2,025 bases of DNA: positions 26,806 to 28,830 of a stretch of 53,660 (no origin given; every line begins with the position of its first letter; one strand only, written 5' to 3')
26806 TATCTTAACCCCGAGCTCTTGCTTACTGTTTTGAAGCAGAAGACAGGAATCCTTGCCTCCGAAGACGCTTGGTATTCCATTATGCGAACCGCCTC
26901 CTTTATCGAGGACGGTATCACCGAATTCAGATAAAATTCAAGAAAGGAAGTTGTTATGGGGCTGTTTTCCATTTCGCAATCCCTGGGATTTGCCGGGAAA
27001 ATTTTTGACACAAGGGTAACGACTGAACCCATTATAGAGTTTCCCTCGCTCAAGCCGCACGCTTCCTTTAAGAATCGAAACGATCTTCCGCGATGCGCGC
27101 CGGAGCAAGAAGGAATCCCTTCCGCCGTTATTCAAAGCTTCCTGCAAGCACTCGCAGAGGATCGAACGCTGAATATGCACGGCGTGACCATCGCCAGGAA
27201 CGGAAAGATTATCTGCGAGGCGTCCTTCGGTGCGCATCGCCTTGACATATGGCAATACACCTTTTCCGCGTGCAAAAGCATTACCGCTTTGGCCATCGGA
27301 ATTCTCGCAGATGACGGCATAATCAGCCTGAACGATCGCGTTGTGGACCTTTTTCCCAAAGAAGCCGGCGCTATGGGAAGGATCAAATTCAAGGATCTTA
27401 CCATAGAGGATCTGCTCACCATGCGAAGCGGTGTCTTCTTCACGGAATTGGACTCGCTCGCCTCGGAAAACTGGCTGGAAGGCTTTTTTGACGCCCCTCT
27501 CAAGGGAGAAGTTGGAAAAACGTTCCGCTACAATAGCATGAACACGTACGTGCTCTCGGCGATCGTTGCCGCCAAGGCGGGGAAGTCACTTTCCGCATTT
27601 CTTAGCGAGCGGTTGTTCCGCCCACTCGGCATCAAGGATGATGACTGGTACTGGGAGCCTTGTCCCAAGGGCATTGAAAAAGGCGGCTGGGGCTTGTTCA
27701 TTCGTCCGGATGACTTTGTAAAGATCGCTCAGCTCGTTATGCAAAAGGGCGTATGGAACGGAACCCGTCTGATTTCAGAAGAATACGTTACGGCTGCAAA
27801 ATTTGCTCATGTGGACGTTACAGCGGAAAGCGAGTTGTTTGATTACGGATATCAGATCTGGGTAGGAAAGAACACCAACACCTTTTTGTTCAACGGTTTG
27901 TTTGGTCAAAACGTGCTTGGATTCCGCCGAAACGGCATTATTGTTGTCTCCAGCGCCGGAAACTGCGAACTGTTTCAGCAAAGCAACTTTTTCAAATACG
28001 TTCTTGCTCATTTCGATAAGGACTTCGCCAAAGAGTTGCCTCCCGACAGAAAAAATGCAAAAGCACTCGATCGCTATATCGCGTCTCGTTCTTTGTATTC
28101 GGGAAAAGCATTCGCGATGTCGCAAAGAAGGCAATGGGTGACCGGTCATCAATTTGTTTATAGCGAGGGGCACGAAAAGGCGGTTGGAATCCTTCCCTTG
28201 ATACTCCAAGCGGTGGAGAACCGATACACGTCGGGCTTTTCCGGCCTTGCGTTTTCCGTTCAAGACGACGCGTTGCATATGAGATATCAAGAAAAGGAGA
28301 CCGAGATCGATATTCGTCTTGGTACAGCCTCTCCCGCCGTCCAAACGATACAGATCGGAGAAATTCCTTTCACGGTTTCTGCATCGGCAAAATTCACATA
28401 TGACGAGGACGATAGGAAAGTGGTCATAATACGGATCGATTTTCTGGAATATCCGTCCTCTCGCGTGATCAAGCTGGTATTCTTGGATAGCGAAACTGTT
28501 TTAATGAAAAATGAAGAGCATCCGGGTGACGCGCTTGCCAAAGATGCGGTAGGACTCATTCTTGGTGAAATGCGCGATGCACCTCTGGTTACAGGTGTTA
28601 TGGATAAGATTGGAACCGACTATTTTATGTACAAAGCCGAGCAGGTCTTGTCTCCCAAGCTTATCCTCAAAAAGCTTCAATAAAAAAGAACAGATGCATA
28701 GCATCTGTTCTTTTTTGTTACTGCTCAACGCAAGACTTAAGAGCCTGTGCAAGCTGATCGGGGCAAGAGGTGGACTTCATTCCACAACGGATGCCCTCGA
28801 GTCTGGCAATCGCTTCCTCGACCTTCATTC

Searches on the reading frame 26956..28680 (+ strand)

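Call 29: search_protein_families(library=pfam, proteins=[window:26956-28680:+], max_evalue=0.001)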
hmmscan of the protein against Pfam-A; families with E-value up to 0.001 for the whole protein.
window:26956-28680:+ (575 aa): 1 family
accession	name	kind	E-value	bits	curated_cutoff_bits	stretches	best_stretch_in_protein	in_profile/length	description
PF00144.29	Beta-lactamase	-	4.6e-25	88.9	27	1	76-331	18-305/329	Beta-lactamase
